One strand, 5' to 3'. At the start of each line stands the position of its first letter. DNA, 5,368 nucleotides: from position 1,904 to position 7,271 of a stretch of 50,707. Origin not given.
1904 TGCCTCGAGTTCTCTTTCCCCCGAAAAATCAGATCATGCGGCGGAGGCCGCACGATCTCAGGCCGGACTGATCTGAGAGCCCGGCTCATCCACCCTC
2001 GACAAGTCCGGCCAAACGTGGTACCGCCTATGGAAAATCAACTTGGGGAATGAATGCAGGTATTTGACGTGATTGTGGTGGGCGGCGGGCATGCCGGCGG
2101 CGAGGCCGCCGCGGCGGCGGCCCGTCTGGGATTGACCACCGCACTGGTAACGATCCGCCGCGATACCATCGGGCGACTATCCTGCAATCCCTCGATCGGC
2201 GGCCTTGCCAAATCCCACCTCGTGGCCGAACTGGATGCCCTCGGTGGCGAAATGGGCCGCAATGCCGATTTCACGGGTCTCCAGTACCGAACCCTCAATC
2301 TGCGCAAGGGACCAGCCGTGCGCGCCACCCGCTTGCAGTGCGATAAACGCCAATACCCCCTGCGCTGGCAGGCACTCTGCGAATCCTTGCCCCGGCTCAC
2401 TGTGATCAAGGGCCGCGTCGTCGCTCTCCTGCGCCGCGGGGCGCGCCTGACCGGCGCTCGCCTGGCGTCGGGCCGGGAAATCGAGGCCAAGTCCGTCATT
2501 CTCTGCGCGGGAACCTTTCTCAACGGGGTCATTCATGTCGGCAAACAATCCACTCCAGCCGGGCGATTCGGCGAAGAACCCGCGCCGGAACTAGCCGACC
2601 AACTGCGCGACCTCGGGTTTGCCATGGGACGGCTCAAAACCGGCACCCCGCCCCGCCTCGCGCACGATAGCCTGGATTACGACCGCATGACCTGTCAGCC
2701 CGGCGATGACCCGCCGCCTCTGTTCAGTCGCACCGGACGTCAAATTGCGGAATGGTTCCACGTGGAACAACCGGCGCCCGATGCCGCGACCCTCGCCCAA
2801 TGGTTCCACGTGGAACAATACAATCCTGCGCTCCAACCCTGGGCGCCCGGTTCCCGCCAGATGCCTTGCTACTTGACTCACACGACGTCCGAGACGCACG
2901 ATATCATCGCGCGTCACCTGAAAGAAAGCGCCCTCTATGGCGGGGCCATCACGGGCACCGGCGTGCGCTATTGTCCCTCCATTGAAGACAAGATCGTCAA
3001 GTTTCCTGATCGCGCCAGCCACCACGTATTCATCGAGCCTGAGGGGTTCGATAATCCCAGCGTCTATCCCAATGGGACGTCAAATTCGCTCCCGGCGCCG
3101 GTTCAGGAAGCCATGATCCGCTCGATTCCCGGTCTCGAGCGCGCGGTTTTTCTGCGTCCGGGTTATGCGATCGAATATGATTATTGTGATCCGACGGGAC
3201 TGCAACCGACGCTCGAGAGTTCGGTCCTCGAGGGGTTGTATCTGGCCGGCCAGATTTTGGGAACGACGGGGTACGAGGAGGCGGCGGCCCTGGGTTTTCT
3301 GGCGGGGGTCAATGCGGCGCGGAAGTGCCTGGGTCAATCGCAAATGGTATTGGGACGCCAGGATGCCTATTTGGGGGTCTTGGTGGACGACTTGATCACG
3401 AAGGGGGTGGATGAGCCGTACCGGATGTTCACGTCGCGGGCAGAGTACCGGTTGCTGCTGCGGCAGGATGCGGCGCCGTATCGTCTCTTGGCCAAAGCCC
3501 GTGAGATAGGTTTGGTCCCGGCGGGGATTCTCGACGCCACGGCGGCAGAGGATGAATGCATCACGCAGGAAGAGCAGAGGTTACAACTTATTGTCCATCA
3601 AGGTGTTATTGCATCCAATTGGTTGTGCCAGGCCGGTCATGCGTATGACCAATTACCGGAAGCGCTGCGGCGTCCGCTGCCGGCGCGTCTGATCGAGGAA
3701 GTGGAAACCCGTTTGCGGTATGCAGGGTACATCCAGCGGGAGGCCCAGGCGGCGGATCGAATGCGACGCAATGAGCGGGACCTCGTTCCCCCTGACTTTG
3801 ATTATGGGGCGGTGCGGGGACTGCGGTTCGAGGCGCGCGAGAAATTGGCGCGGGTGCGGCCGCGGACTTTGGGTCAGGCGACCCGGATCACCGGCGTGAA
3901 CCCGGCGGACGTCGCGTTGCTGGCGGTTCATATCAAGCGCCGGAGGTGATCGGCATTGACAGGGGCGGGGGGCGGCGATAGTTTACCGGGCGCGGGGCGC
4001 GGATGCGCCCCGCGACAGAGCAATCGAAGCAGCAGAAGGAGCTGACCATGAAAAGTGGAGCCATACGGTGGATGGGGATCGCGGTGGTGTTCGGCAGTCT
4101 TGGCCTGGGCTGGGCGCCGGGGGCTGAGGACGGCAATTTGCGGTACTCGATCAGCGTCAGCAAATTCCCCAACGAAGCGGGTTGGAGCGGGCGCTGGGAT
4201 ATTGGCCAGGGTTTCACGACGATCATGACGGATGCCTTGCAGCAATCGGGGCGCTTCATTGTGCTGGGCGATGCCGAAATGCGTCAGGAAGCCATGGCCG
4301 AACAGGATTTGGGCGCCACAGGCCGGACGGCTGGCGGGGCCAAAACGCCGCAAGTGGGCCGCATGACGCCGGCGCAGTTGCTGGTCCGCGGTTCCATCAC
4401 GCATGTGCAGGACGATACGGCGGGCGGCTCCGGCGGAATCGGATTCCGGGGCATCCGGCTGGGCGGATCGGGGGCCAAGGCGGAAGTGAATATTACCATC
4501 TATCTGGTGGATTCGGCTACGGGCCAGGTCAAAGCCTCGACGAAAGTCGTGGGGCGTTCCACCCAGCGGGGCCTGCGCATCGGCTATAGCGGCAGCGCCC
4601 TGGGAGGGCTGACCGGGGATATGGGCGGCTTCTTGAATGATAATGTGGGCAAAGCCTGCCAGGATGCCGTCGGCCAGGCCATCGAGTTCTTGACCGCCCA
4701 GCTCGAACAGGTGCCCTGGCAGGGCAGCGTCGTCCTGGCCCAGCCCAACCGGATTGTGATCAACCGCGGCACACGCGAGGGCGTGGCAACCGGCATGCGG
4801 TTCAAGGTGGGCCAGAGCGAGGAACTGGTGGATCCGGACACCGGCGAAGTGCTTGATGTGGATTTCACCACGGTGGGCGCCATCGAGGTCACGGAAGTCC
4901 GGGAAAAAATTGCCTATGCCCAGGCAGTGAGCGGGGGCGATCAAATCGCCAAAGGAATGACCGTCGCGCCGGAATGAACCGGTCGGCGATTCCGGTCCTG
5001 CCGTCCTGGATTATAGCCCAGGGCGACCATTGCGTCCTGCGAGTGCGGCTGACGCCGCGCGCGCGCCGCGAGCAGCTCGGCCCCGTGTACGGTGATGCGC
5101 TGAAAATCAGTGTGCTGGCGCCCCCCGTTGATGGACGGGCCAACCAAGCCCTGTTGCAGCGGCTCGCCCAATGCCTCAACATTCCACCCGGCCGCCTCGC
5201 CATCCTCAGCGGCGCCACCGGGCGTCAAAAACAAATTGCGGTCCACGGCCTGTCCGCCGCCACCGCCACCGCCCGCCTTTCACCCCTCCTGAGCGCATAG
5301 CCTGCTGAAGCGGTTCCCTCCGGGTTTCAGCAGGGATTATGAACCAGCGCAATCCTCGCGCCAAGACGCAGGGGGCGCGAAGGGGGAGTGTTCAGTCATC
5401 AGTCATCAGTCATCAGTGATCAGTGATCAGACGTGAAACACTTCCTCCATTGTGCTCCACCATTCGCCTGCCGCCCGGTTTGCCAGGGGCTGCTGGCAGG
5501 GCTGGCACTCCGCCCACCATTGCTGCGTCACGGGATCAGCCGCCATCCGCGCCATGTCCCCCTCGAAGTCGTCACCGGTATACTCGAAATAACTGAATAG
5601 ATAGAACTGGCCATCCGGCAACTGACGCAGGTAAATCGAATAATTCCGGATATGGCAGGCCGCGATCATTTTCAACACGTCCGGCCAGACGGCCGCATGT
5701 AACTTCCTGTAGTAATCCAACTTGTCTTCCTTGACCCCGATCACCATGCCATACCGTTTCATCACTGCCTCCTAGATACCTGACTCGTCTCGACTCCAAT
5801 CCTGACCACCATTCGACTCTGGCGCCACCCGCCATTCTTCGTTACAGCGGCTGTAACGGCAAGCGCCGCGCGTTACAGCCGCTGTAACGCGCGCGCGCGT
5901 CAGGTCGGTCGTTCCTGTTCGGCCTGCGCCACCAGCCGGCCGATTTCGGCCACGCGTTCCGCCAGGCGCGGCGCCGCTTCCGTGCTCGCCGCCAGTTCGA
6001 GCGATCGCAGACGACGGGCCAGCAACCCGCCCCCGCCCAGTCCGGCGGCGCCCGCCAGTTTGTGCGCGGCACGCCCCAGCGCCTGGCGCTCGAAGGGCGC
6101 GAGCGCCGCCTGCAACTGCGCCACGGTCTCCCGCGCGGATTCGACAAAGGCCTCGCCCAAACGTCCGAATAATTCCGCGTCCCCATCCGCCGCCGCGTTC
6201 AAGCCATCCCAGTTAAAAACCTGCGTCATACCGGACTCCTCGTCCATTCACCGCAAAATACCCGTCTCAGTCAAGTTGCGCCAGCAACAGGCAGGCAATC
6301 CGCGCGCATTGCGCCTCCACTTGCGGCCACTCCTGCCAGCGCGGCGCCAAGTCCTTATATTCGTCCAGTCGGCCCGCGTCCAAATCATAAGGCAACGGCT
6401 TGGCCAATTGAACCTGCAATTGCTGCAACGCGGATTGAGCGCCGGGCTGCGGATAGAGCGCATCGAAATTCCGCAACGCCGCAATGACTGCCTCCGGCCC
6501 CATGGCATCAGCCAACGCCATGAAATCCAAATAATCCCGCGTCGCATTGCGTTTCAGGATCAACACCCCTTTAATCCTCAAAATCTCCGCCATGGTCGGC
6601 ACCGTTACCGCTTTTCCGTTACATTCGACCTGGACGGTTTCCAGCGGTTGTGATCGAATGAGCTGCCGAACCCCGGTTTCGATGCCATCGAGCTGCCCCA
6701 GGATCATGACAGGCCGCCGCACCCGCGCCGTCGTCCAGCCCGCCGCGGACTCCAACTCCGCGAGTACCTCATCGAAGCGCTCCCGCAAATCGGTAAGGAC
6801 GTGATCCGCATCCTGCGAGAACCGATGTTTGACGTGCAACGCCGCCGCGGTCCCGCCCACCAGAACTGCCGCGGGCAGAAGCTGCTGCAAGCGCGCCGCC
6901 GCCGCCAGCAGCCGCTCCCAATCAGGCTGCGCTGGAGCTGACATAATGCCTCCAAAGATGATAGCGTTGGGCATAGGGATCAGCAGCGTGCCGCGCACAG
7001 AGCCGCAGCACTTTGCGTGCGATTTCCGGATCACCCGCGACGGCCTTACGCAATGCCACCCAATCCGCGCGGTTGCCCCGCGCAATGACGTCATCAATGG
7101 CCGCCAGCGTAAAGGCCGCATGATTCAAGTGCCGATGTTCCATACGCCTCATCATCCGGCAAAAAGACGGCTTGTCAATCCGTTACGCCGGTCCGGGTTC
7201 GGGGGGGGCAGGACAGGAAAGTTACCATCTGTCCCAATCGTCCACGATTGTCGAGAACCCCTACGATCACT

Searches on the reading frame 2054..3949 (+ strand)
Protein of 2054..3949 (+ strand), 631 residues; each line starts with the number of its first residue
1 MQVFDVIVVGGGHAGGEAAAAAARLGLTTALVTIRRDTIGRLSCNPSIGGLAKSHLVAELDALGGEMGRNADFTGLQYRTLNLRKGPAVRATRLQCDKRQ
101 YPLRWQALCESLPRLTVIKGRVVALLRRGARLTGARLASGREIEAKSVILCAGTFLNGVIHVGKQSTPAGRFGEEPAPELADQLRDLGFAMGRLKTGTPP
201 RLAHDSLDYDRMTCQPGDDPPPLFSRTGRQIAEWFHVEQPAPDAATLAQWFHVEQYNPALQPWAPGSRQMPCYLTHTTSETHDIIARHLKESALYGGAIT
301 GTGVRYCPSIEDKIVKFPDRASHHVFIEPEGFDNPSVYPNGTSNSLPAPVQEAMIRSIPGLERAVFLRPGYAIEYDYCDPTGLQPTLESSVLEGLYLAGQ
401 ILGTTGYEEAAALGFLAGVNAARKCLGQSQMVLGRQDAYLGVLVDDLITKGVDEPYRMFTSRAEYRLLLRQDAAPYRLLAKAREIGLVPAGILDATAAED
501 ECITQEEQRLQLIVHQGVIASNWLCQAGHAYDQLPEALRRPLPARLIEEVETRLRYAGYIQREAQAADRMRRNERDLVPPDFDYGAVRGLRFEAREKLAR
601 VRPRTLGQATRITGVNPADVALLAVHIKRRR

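Call 27: search_protein_families(library=pfam, proteins=[window:2054-3949:+], max_evalue=0.0001)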
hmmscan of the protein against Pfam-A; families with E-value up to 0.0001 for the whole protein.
window:2054-3949:+ (631 aa): 4 families
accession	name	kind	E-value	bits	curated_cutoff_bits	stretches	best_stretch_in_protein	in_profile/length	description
PF01134.28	GIDA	-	2.9e-142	474.8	22.1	2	5-231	1-227/391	Glucose inhibited division protein A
PF13932.14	SAM_GIDA_C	-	5.3e-22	77.8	27.1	1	568-623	1-56/57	tRNA modifying enzyme MnmG/GidA C-terminal helical bundle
PF12831.13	FAD_oxidored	-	1e-07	32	27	1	5-152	1-144/416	FAD dependent oxidoreductase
PF07992.20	Pyr_redox_2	-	3.1e-06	27.3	26.1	1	4-154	1-109/291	Pyridine nucleotide-disulphide oxidoreductase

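Call 76: list_cluster_members(proteins=[window:2054-3949:+, window:25236-26597:-, window:18461-20179:+, window:26878-28041:+, window:35273-37057:-, window:37198-37725:-, P0144, P0145, P0146, P0148])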
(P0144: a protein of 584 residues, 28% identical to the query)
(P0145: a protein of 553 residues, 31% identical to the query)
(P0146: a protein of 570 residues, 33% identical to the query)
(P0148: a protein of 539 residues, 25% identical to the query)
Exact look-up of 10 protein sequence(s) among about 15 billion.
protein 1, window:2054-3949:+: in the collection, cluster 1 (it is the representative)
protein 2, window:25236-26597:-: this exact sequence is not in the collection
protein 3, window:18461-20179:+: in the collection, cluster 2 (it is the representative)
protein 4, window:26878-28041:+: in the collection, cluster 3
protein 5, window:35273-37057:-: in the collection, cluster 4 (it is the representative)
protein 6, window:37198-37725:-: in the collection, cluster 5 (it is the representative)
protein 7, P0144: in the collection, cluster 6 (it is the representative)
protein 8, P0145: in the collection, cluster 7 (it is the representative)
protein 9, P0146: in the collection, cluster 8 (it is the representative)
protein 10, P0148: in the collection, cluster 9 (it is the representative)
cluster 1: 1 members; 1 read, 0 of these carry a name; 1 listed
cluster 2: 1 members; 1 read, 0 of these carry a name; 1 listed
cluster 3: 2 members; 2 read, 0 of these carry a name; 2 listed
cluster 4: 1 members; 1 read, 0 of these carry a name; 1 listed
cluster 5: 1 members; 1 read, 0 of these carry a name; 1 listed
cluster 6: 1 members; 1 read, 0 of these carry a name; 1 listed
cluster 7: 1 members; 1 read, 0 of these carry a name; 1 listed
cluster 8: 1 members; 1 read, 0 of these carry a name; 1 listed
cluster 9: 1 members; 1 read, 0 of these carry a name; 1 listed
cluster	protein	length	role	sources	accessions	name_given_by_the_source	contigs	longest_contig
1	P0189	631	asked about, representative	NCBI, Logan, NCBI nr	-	-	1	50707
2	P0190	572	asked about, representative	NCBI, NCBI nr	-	-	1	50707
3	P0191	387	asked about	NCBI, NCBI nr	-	-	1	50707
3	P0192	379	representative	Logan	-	-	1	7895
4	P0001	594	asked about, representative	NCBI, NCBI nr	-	-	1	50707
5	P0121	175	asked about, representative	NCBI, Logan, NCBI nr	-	-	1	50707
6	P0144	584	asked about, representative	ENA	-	-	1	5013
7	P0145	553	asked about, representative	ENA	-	-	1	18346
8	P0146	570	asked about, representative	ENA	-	-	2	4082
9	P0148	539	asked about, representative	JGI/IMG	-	-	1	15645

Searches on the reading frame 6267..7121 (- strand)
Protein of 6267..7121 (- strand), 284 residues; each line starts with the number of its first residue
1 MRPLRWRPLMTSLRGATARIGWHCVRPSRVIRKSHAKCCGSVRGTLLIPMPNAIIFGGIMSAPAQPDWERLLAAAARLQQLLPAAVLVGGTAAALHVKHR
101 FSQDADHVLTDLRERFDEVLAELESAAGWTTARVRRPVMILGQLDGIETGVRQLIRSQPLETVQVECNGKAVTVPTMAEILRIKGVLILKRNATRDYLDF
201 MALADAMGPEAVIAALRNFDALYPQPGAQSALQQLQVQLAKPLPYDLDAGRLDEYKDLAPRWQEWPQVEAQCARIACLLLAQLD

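Call 27: search_protein_families(library=pfam, proteins=[window:6267-7121:-], max_evalue=0.0001)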
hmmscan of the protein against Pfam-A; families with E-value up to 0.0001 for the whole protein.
window:6267-7121:- (284 aa): 1 family
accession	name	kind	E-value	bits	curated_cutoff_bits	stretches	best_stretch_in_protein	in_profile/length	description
PF08843.17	AbiEii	-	5.3e-08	33.5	22.5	1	70-246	1-214/238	Nucleotidyl transferase AbiEii toxin, Type IV TA system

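Call 90: search_protein_families(library=padloc, proteins=[window:6267-7121:-], max_evalue=0.001)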
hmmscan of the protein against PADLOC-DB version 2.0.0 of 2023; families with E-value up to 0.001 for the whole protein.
window:6267-7121:- (284 aa): 0 families
